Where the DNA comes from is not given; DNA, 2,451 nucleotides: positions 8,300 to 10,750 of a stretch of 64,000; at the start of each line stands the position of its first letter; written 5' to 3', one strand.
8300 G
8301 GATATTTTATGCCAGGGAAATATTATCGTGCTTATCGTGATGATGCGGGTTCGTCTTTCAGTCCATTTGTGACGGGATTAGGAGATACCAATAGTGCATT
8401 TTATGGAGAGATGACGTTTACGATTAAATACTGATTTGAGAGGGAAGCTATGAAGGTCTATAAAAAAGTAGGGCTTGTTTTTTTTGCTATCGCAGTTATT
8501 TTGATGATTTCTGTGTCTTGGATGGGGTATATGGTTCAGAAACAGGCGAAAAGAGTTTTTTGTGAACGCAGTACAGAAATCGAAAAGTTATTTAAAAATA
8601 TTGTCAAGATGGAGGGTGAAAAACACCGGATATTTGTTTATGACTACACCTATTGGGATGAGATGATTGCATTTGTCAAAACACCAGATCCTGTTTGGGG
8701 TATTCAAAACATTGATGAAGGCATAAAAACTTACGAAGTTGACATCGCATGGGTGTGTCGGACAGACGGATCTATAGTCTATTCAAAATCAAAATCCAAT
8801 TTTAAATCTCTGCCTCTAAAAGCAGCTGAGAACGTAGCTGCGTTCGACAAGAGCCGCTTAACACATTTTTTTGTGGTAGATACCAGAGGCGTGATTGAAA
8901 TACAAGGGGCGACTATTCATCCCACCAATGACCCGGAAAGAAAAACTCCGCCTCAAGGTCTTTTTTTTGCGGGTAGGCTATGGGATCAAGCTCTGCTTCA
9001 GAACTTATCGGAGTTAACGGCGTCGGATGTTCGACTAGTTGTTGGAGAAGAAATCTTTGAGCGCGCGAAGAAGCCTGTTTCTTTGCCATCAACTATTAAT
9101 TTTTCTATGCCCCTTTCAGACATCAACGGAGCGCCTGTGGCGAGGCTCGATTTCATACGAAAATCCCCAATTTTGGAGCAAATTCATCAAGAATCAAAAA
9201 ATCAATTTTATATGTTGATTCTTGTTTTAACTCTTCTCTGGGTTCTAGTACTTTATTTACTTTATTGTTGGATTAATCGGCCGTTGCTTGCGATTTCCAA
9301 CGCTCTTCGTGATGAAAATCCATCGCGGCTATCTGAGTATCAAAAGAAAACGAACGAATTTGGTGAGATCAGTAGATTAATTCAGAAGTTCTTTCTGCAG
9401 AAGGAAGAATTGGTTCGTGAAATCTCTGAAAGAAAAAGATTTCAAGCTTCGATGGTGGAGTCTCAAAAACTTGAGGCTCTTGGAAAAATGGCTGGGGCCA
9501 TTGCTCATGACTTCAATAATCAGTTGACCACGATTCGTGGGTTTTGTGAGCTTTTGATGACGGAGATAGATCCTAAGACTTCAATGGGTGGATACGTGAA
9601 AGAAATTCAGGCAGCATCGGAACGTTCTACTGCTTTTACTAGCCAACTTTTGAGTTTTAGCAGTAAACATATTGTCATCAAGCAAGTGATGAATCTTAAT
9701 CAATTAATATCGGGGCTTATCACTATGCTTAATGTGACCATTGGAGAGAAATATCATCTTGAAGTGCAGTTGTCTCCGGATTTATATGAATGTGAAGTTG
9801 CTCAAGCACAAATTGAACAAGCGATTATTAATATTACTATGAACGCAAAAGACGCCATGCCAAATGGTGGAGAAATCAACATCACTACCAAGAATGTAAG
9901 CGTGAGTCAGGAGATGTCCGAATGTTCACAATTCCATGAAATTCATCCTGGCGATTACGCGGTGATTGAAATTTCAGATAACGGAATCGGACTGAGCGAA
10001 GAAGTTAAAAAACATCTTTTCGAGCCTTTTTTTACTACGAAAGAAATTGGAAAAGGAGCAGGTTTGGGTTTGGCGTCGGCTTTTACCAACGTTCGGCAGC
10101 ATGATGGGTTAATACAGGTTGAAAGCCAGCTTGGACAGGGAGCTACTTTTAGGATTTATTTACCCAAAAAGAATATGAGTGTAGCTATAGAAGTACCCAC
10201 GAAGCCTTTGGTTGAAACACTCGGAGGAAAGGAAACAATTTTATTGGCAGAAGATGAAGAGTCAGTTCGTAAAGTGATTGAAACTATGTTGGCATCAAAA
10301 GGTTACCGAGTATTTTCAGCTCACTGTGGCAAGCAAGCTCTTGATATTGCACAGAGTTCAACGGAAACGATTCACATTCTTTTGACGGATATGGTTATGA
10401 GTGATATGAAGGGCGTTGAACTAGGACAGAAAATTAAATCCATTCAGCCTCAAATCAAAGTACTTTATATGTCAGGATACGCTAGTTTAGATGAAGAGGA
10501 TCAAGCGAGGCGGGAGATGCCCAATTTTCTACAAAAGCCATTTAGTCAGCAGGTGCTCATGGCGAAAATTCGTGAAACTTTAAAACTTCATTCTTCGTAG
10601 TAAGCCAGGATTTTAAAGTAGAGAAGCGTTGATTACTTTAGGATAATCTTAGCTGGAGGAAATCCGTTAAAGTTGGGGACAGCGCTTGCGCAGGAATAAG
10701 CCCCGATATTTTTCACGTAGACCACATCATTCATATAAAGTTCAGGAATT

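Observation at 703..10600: Signalling locus: kinase with a PhnD-like periplasmic sensor, an outer-membrane barrel, a second hybrid kinase, and two orphan response regulators upstream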

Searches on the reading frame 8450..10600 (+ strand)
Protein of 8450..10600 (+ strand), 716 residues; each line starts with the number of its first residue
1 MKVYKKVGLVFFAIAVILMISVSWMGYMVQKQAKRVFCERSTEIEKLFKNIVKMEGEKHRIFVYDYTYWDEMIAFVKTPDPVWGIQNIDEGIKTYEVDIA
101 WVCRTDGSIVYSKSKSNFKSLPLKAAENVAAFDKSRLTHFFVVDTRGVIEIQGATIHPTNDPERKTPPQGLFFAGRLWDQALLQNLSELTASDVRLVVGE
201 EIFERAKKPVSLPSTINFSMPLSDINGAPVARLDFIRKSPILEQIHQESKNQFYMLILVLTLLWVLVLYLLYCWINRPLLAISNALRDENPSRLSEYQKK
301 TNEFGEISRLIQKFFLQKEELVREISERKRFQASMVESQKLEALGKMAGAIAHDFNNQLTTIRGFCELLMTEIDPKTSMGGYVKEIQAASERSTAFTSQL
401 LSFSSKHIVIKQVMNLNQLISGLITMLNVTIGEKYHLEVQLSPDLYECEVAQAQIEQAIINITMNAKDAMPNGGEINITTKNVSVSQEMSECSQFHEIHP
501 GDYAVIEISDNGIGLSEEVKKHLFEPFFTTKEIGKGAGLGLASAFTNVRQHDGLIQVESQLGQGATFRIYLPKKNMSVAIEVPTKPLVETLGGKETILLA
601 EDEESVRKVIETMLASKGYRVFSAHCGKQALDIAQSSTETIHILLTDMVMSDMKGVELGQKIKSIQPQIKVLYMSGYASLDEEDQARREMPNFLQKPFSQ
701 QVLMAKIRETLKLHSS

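Call 4: search_protein_families(library=pfam, proteins=[window:8450-10600:+], max_evalue=0.01)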
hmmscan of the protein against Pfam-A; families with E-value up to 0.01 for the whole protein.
window:8450-10600:+ (716 aa): 5 families
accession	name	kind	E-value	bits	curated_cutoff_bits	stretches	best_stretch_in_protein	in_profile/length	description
PF00072.30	Response_reg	-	1.2e-19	70.9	30.2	1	597-708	1-111/111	Response regulator receiver domain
PF02518.31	HATPase_c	-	7.8e-19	68.6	26.4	1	453-574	4-110/111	Histidine kinase-, DNA gyrase B-, and HSP90-like ATPase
PF05228.19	CHASE4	-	6.3e-16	59.2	26.2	1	57-196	7-139/140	CHASE4 domain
PF00512.31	HisKA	-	1.1e-08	35.4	26.9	1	344-405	2-62/66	His Kinase A (phospho-acceptor) domain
PF01708.21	Gemini_mov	-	0.006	16.8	25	1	255-288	38-71/92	Geminivirus putative movement protein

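Call 5: search_protein_families(library=ncbifam, proteins=[window:8450-10600:+], max_evalue=0.01)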
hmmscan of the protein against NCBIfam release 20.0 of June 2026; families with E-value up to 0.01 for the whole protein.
window:8450-10600:+ (716 aa): 130 families (the best 25 are shown)
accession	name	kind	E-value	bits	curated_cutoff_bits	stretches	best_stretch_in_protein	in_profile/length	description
NF046020.1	HisKinCckABruc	equivalog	2.9e-102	343.1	1000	1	324-711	460-867/868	cell cycle histidine kinase CckA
NF010076.0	PRK13557.1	subfamily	3.3e-95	319.6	631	1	324-711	143-533/540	histidine kinase famiy protein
NF046026.1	HisKinCckACaul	equivalog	3e-86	290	1000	1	324-712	282-677/678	cell cycle histidine kinase CckA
NF010411.0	PRK13837.1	equivalog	1.5e-75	254.8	647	1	316-712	422-813/828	two-component system VirA-like sensor kinase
NF008468.0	PRK11360.1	equivalog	6.7e-48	163.5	646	1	322-575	374-610/616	two-component system sensor histidine kinase AtoS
NF052574.1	HisKinEspCMyxo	equivalog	3.8e-43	147.7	1200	1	322-712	395-784/785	serine histidine kinase EspC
NF052573.1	HisKinEspAMyxo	equivalog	4.4e-36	124.2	1400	1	323-698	363-737/755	serine histidine kinase EspA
NF047466.1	hybrid_RR_LvrB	exception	1.7e-31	109.8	500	1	325-572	131-375/377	hybrid histidine kinase/response regulator LvrB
NF007688.0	PRK10364.1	equivalog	4.7e-31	108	479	1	325-574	221-452/460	two-component system sensor histidine kinase ZraS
TIGR02956.1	TMAO_torS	equivalog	2.5e-30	105.3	676.5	1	382-713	501-822/967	TMAO reductase system sensor histidine kinase/response regulator TorS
NF008293.1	PRK11073.1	equivalog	2.1e-26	93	240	1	322-574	108-348/349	nitrogen regulation protein NR(II)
NF038348.1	T2SS_HK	subfamily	8.2e-26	90.5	450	1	417-572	432-572/574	histidine kinase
NF041777.1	sens_FixL_Rhizob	equivalog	3.3e-25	88.7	850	1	326-573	237-481/485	sensor protein FixL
NF053867.1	SprKinKinDBac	equivalog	2.1e-24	85.8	775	1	314-574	259-498/500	sporulation kinase KinD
NF046044.1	PnpS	equivalog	2.4e-23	82.8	400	1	351-572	177-390/390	two-component system histidine kinase PnpS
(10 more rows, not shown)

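Call 35: search_protein_families(library=pfam, alignment_id=A2, max_evalue=0.001)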
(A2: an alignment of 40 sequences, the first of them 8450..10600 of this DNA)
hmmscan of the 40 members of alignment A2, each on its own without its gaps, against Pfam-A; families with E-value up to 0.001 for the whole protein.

A. member 1, window:8450-10600:+ (716 aa): 4 families
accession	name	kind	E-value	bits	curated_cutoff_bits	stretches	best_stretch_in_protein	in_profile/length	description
PF00072.30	Response_reg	-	1.2e-19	70.9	30.2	1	597-708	1-111/111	Response regulator receiver domain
PF02518.31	HATPase_c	-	7.8e-19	68.6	26.4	1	453-574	4-110/111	Histidine kinase-, DNA gyrase B-, and HSP90-like ATPase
PF05228.19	CHASE4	-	6.3e-16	59.2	26.2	1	57-196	7-139/140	CHASE4 domain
PF00512.31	HisKA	-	1.1e-08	35.4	26.9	1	344-405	2-62/66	His Kinase A (phospho-acceptor) domain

B. families by the number of members that match (of 40 scanned): 60 families (the first 25 are shown)
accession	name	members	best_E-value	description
PF05228.19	CHASE4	15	4e-38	CHASE4 domain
PF00512.31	HisKA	11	1.7e-22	His Kinase A (phospho-acceptor) domain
PF03692.20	CxxCxxCC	11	2.1e-09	Putative zinc- or iron-chelating domain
PF02518.31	HATPase_c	10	1.4e-27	Histidine kinase-, DNA gyrase B-, and HSP90-like ATPase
PF13426.13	PAS_9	9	2.4e-44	PAS domain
PF00989.32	PAS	8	4.7e-42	PAS fold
PF08448.16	PAS_4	8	8.7e-39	PAS fold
PF08447.18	PAS_3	7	3e-27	PAS fold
PF13188.13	PAS_8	5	1.2e-25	PAS domain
PF01588.26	tRNA_bind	3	2.5e-30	Putative tRNA binding domain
PF24820.1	Diguanyl_cycl_sensor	3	2.1e-07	Diguanylate cyclase-like sensor domain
PF00072.30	Response_reg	2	7.4e-20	Response regulator receiver domain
PF13484.11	Fer4_16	2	3.4e-07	4Fe-4S double cluster binding domain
PF14598.12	PAS_11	2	1.7e-05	PAS domain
PF07719.23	TPR_2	1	4.7e-188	Tetratricopeptide repeat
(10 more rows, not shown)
